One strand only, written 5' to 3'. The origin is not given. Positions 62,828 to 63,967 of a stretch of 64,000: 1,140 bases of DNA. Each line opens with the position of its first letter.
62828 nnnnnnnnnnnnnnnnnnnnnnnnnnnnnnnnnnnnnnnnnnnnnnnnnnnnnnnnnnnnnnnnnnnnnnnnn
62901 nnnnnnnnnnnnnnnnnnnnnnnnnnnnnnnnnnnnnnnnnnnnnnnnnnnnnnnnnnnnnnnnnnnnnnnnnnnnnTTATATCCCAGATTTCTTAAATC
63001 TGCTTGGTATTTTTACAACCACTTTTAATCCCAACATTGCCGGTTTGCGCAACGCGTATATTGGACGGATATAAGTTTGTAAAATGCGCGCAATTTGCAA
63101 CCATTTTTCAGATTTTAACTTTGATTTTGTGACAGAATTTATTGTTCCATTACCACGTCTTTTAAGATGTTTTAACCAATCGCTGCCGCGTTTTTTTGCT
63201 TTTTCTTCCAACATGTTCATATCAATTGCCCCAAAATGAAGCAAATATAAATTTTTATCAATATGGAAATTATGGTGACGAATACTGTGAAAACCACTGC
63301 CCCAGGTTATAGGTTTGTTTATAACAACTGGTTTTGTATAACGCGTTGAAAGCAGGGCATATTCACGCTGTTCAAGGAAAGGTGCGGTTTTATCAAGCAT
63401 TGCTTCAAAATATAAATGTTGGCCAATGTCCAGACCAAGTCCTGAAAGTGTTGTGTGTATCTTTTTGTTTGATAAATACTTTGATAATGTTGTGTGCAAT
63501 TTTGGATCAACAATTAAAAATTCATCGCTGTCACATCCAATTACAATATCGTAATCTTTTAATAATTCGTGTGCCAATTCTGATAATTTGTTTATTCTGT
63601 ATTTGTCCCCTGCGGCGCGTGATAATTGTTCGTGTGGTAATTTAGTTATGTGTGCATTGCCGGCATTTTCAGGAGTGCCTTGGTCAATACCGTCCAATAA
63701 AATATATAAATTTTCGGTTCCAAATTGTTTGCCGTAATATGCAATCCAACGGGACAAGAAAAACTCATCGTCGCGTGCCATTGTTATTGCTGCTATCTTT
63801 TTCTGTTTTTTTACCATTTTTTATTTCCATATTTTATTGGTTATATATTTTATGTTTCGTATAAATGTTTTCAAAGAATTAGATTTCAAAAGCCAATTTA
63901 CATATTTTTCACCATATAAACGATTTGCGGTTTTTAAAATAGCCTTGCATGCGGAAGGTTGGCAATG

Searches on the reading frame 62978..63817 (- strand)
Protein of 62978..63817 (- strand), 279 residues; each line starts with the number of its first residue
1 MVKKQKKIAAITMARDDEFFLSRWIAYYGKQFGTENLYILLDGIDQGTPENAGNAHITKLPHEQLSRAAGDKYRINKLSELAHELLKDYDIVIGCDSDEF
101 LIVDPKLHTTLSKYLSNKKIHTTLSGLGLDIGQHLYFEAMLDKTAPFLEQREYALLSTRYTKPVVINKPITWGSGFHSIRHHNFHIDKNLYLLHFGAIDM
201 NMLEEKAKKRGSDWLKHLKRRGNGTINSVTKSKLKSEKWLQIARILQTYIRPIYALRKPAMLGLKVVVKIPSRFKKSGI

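Call 27: find_encoding_contigs(protein=window:62978-63817:-, flank=10000, max_places=3)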
Protein window:62978-63817:- (279 aa): 3 contigs read that carry it; 1 place shown.
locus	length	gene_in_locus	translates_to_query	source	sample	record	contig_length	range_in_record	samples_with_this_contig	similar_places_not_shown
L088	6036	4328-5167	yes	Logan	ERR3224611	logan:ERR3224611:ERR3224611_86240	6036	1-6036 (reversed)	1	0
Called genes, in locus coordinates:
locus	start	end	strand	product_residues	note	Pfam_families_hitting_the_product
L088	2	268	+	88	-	?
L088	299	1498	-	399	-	PF04577:Glyco_transf_61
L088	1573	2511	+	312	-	PF00535:Glycos_transf_2, PF01697:Glyco_transf_92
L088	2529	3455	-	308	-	PF03414:Glyco_transf_6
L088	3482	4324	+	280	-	PF05045:RgpF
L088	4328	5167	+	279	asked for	-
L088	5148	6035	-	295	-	?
